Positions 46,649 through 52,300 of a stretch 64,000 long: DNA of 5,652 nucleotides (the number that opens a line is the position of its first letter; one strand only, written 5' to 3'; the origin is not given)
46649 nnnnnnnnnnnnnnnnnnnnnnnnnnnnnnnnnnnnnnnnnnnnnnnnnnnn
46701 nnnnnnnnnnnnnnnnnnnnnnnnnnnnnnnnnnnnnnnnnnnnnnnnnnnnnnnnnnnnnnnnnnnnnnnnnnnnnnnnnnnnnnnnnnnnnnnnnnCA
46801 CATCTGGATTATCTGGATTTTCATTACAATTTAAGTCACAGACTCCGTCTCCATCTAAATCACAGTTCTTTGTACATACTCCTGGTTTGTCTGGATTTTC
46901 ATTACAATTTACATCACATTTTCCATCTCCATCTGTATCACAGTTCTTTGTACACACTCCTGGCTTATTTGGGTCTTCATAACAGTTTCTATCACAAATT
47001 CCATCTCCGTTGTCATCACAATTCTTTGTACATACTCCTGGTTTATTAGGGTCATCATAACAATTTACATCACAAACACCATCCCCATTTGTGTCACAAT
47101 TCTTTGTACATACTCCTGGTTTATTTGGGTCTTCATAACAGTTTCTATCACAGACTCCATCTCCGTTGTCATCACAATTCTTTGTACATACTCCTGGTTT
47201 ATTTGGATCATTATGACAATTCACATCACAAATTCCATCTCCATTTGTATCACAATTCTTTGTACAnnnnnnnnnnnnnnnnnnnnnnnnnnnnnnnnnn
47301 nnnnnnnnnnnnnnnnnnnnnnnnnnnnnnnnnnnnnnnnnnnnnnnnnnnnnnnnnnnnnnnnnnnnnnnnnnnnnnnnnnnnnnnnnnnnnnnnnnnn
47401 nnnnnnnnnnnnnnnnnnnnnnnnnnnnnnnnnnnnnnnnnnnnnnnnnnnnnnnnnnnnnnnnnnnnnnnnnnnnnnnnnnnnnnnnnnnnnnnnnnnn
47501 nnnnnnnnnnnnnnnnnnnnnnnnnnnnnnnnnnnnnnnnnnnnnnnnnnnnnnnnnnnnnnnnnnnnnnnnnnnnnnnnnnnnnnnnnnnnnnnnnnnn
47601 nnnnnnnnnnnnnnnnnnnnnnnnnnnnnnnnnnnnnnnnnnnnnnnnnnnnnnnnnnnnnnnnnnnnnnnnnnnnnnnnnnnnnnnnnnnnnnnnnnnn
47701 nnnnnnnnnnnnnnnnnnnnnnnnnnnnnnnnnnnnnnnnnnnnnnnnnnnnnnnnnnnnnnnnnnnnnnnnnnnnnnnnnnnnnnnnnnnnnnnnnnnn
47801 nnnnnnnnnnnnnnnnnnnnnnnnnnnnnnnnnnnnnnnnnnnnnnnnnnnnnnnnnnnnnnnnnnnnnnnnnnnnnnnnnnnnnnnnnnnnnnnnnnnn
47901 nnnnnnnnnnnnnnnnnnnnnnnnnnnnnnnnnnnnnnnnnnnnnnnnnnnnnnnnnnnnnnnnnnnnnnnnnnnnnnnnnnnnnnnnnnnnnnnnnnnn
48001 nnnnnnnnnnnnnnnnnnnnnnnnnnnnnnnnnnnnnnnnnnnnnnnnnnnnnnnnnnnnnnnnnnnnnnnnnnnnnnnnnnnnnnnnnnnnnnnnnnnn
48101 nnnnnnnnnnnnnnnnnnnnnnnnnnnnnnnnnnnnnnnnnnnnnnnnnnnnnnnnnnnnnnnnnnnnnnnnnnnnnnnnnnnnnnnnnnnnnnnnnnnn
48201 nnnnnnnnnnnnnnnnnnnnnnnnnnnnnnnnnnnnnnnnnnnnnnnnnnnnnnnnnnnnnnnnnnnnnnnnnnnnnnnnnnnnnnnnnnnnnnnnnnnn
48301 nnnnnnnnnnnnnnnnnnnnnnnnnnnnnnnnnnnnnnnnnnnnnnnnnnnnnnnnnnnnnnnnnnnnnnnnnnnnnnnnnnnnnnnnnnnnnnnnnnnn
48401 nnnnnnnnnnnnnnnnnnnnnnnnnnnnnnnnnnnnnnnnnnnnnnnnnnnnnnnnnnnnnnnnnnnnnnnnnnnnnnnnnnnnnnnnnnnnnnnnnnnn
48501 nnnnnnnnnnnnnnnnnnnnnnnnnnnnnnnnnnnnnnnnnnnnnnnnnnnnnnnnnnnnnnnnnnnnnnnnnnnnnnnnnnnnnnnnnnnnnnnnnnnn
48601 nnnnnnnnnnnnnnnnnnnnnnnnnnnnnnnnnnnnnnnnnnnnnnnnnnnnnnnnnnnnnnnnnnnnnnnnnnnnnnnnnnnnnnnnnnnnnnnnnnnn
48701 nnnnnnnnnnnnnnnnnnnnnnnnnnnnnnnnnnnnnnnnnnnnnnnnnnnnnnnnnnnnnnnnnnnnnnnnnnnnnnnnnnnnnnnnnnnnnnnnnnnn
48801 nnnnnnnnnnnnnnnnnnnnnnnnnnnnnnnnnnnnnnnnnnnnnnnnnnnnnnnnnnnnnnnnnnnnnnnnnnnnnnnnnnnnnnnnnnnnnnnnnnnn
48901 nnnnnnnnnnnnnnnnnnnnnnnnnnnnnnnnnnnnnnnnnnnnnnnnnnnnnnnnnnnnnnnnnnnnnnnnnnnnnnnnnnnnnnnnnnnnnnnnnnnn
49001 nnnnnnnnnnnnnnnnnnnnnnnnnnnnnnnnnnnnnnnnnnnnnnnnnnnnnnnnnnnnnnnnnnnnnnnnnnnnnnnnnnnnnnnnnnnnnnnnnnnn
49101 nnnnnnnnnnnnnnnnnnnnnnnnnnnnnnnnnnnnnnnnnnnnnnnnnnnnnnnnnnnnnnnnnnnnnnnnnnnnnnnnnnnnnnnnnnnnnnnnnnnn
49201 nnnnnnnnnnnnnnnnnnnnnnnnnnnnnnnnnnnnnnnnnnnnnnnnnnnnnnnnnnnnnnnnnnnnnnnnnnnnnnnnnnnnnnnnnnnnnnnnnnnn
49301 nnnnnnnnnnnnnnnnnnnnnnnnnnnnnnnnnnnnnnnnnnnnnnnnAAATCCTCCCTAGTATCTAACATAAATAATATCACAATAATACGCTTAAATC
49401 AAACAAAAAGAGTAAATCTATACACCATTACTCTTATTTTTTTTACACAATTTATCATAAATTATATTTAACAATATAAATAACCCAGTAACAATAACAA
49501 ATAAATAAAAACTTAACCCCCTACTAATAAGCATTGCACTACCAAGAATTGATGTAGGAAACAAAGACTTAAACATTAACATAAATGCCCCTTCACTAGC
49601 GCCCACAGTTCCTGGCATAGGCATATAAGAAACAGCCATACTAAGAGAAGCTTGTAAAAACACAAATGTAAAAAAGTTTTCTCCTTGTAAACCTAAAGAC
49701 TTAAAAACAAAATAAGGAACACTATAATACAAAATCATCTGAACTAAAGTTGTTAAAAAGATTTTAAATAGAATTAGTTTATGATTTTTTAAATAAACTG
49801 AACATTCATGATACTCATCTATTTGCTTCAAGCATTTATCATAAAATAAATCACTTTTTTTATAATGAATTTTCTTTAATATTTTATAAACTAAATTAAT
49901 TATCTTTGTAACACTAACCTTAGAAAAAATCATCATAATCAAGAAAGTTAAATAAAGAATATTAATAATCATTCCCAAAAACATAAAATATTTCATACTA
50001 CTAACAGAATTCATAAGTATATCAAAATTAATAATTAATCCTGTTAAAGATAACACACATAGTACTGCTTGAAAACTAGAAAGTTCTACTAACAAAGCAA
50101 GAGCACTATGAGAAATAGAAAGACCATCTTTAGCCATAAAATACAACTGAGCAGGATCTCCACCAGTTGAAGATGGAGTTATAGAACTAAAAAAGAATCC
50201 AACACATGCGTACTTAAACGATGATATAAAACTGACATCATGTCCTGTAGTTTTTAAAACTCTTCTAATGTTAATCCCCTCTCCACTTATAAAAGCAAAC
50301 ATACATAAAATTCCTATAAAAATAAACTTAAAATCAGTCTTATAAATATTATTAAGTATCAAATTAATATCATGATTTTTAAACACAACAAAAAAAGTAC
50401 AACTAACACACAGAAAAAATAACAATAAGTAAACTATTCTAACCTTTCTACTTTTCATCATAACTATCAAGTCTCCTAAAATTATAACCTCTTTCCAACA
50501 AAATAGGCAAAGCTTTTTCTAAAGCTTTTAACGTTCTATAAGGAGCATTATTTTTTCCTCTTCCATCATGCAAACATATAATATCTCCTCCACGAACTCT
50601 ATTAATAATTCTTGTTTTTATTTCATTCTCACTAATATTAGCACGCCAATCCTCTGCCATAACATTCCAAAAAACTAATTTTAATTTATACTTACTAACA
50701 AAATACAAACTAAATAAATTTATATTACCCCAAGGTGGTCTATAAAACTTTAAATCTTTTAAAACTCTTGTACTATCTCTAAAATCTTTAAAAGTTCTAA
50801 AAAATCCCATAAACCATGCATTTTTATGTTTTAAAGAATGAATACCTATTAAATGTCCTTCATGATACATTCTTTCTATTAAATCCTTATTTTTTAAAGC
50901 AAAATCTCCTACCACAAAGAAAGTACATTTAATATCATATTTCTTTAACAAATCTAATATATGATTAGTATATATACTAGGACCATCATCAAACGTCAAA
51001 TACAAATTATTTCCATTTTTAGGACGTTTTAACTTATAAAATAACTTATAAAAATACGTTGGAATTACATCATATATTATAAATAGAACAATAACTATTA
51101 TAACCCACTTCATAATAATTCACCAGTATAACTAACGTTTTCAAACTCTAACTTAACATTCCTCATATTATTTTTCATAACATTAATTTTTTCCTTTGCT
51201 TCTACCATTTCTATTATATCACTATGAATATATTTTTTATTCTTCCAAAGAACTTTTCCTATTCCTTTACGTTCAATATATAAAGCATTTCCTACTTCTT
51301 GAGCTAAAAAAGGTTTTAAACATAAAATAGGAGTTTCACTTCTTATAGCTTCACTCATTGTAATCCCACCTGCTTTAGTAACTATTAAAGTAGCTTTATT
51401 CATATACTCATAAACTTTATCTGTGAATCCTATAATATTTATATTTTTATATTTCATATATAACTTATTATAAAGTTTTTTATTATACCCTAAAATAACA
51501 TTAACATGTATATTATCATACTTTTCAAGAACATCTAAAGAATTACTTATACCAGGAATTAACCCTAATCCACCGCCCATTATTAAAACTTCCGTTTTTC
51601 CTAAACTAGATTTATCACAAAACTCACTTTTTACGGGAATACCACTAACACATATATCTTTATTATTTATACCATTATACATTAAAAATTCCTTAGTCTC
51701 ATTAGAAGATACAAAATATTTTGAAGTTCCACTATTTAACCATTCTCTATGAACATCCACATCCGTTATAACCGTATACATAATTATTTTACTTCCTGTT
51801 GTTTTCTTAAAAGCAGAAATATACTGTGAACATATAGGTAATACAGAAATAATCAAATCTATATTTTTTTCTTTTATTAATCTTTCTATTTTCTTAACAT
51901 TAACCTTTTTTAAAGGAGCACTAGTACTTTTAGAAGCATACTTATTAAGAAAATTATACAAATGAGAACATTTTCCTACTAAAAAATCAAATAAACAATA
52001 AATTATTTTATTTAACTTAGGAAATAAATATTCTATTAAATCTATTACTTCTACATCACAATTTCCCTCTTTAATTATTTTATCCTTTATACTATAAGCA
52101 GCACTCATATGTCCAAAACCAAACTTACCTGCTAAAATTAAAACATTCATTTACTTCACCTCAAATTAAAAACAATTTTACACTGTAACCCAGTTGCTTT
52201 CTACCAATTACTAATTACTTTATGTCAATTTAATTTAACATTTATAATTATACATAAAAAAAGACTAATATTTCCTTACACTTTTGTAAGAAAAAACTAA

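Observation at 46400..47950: About 1.5 kb of near-perfect 78-nt tandem repeats inside the 1122-aa gene: a likely hypervariable, recombination-prone length polymorphism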

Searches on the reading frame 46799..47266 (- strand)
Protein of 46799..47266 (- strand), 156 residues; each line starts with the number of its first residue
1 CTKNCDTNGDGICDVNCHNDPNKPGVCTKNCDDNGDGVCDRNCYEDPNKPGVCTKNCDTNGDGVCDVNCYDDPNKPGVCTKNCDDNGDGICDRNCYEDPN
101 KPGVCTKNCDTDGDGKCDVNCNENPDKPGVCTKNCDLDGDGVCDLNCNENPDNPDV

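Call 19: search_protein_families(library=pfam, proteins=[window:46877-47266:-], max_evalue=10)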
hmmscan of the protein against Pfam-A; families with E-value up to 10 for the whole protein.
seq(130 aa): 2 families
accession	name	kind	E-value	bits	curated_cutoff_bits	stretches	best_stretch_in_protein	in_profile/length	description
PF20615.3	DUF6802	-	0.0022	18.4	27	2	84-118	35-66/102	Family of unknown function (DUF6802)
PF00036.39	EF-hand_1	-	0.25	11.4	25.4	1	109-119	9-19/29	EF hand domain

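Call 24: search_solved_structures(query=window:46799-47266:-, max_evalue=10, show_alignments=3)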
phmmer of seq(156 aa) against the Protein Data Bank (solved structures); distinct sequences matched with E-value up to 10: 3.
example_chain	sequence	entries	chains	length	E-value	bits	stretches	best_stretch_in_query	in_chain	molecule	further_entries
2bp3_A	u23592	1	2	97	0.12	15.3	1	18-69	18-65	FILAMIN A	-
2aav_A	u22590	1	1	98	0.12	15.3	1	18-69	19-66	Filamin A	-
2k7p_A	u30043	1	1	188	0.32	13.8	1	18-69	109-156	Filamin-A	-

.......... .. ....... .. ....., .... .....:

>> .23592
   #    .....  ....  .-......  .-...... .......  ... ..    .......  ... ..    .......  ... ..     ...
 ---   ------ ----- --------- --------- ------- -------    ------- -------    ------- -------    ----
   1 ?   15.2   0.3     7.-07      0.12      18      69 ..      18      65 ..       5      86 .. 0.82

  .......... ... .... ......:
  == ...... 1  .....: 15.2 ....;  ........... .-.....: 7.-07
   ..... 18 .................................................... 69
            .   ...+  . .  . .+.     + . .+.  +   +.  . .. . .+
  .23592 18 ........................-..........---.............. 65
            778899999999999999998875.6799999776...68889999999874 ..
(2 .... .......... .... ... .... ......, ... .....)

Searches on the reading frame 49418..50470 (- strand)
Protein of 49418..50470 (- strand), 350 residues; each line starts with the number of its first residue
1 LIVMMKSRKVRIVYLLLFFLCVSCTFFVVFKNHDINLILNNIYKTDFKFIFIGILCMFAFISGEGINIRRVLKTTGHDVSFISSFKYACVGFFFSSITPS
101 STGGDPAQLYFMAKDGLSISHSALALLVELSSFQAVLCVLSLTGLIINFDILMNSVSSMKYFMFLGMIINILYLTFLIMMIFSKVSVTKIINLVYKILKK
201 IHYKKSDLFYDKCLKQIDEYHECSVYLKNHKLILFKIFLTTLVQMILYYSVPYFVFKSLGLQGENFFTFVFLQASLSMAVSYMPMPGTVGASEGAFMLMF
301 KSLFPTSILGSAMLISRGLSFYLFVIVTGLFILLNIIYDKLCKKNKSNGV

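Call 5: search_protein_families(library=pfam, proteins=[window:49418-50470:-], max_evalue=0.01)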
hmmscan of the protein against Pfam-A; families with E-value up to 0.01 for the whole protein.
window:49418-50470:- (350 aa): 1 family
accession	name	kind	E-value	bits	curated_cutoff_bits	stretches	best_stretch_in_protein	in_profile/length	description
PF03706.18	LPG_synthase_TM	-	4.9e-39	135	33.4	1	22-327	9-301/302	Lysylphosphatidylglycerol synthase TM region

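Call 6: search_protein_families(library=ncbifam, proteins=[window:49418-50470:-], max_evalue=0.01)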
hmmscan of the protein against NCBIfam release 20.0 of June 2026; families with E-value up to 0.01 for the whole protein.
window:49418-50470:- (350 aa): 2 families
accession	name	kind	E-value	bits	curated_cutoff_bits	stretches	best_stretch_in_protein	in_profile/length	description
TIGR00374.1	TIGR00374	subfamily_domain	3e-25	89.3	43.2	1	28-342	10-318/323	flippase-like domain-containing protein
NF053789.1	GlcN_PG_flip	equivalog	9.1e-14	51.5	320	1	64-344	53-325/327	glucosaminyl phosphatidylglycerol flippase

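Call 23: find_related_loci(query=window:49418-50470:-, collection=genome_contigs, flank=10000)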
Query window:49418-50470:- (350 aa) in genome_contigs; peptide patterns used: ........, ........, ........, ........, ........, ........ (x = any residue, [..] = any of these).
46 stretches matched a pattern; 18 encode a relative of the query (tblastn E <= 1e-3); 18 distinct loci.
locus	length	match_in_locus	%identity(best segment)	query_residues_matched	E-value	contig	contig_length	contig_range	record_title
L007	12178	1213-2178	36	9-330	5e-59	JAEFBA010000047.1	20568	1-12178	MAG: Saccharofermentans sp. isolate Tb.RUG.504 NODE_11171_length_20568_cov_7.401203, whole genome shotgun sequence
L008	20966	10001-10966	35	9-330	9e-59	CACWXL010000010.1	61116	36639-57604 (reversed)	MAG: Ruminococcaceae bacterium isolate RUG11004 genome assembly, contig: RUG11004_asm_10, whole genome shotgun sequence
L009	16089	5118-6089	35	4-330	1e-58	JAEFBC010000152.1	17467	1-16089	MAG: Saccharofermentans sp. isolate Tb.RUG.80 k141_4823976_flag=0_multi=104.9698_len=17467, whole genome shotgun sequenc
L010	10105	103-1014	37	25-330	1e-58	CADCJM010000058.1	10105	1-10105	MAG: Ruminococcaceae bacterium isolate RUG14704 genome assembly, contig: RUG14704_asm_58, whole genome shotgun sequence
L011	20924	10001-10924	35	25-334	4e-58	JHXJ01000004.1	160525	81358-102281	Ruminococcaceae bacterium AB4001 T486DRAFT_scaffold00004.4_C, whole genome shotgun sequence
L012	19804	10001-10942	36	25-340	3e-57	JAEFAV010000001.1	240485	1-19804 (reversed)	MAG: Saccharofermentans sp. isolate Tb.RUG.314 NODE_45_length_240485_cov_3.185756, whole genome shotgun sequence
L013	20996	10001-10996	36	9-340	3e-57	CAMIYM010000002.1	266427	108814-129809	MAG: uncultured Clostridia bacterium isolate SRR12081293_bin.19_metaWRAP_v1.3_MAG genome assembly, contig: ERZ12289773.9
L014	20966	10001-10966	36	9-330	7e-57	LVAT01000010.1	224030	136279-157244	MAG: Clostridiales bacterium Firm_14 Firm_14_contig_378326, whole genome shotgun sequence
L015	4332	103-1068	35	9-330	7e-57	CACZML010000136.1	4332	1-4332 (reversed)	MAG: Ruminococcaceae bacterium isolate RUG12748 genome assembly, contig: RUG12748_asm_136, whole genome shotgun sequence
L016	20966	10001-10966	35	9-330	2e-55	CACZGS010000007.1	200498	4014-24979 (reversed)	MAG: Ruminococcaceae bacterium isolate RUG12602 genome assembly, contig: RUG12602_asm_7, whole genome shotgun sequence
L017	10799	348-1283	36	27-340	3e-54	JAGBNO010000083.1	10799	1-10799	MAG: Lachnospiraceae bacterium isolate RGIG9278 Water_deer_Rumen.Co__c594343, whole genome shotgun sequence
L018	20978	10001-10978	33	2-330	2e-54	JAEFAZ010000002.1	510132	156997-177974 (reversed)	MAG: Saccharofermentans sp. isolate Tb.RUG.502 NODE_5_length_510132_cov_7.959263, whole genome shotgun sequence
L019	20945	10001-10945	34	25-340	1e-53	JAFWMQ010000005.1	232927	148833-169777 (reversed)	MAG: Clostridiales bacterium isolate RGIG5878 Sheep_Jejunum-3__c141, whole genome shotgun sequence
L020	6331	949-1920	32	4-330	6e-52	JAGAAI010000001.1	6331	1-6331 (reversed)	MAG: Clostridiales bacterium isolate RGIG8261 Water_buffalos_Rumen-5__c6048, whole genome shotgun sequence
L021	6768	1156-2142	33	1-334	6e-51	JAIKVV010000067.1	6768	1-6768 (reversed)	MAG: Saccharofermentans sp. isolate RUI411 k141_6296444_flag=0_multi=249.0000_len=6768, whole genome shotgun sequence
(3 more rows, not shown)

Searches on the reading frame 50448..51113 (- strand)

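Call 5: search_protein_families(library=pfam, proteins=[window:50448-51113:-], max_evalue=0.01)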
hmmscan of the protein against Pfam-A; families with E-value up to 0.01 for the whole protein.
window:50448-51113:- (221 aa): 1 family
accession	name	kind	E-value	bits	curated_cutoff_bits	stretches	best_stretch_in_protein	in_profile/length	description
PF01522.26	Polysacc_deac_1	-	7.4e-25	87.7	23.1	1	30-145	2-122/124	Polysaccharide deacetylase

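Call 6: search_protein_families(library=ncbifam, proteins=[window:50448-51113:-], max_evalue=0.01)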
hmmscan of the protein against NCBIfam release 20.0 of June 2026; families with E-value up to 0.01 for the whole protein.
window:50448-51113:- (221 aa): 8 families
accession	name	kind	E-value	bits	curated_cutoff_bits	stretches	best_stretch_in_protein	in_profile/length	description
TIGR02764.1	spore_ybaN_pdaB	equivalog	1.2e-32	113.2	237.4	1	34-216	5-188/191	polysaccharide deacetylase family sporulation protein PdaB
TIGR02884.1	spore_pdaA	equivalog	2.3e-32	112.5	298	1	35-217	37-222/224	delta-lactam-biosynthetic de-N-acetylase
NF045821.1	PgAcgDacpgdA1_Bac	equivalog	3.9e-29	101.4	400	1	23-216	76-272/282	peptidoglycan-N-acetylglucosamine deacetylase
TIGR04243.1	nodulat_NodB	equivalog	1.6e-26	93.1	240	1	36-213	3-194/197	chitooligosaccharide deacetylase NodB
NF045820.1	PgAcgDacpgdA_Strep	equivalog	1.6e-24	86.6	800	1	24-213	257-442/463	peptidoglycan-N-acetylglucosamine deacetylase PgdA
NF045822.1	PgAcgDacpgdA2_Bac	equivalog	2.2e-22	79.7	400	1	37-220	72-260/274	peptidoglycan-N-acetylglucosamine deacetylase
TIGR02873.1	spore_ylxY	hypoth_equivalog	2.2e-18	66.5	391.5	1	48-212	99-260/268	probable sporulation protein, polysaccharide deacetylase family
TIGR03006.1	pepcterm_polyde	equivalog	3.8e-10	39.3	276.2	1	49-122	36-109/272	XrtA system polysaccharide deacetylase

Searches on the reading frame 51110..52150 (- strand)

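Call 5: search_protein_families(library=pfam, proteins=[window:51110-52150:-], max_evalue=0.01)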
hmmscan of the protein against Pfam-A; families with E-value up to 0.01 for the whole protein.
window:51110-52150:- (346 aa): 3 families
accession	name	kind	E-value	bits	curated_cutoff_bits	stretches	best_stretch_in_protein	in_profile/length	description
PF06925.17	MGDG_synth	-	3.6e-23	82.9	25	1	14-173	1-169/169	Monogalactosyldiacylglycerol (MGDG) synthase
PF04101.22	Glyco_tran_28_C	-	9.1e-09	36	22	1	197-328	14-153/166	Glycosyltransferase family 28 C-terminal domain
PF00534.26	Glycos_transf_1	-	1.4e-05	25.2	26.4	1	200-330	29-170/172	Glycosyl transferases group 1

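Call 6: search_protein_families(library=ncbifam, proteins=[window:51110-52150:-], max_evalue=0.01)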
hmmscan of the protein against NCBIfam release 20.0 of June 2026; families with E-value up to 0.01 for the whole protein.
window:51110-52150:- (346 aa): 5 families
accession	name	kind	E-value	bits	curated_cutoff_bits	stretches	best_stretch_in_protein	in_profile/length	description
NF010135.0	PRK13609.1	equivalog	4.7e-56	190.4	500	1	2-335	6-355/388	diglucosyl diacylglycerol synthase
NF010134.0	PRK13608.1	equivalog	6e-40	137.5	557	1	3-341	8-361/391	diglucosyl diacylglycerol synthase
TIGR01133.1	murG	equivalog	2.2e-08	33.5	250.25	1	170-333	169-341/353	undecaprenyldiphospho-muramoylpentapeptide beta-N-acetylglucosaminyltransferase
TIGR03590.1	PseG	equivalog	0.00079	19.1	153.55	1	185-278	171-267/280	UDP-2,4-diacetamido-2,4,6-trideoxy-beta-L-altropyranose hydrolase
NF041548.1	PssE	equivalog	0.0036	17.3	120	1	232-276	38-82/146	PssE/Cps14G family polysaccharide biosynthesis glycosyltransferase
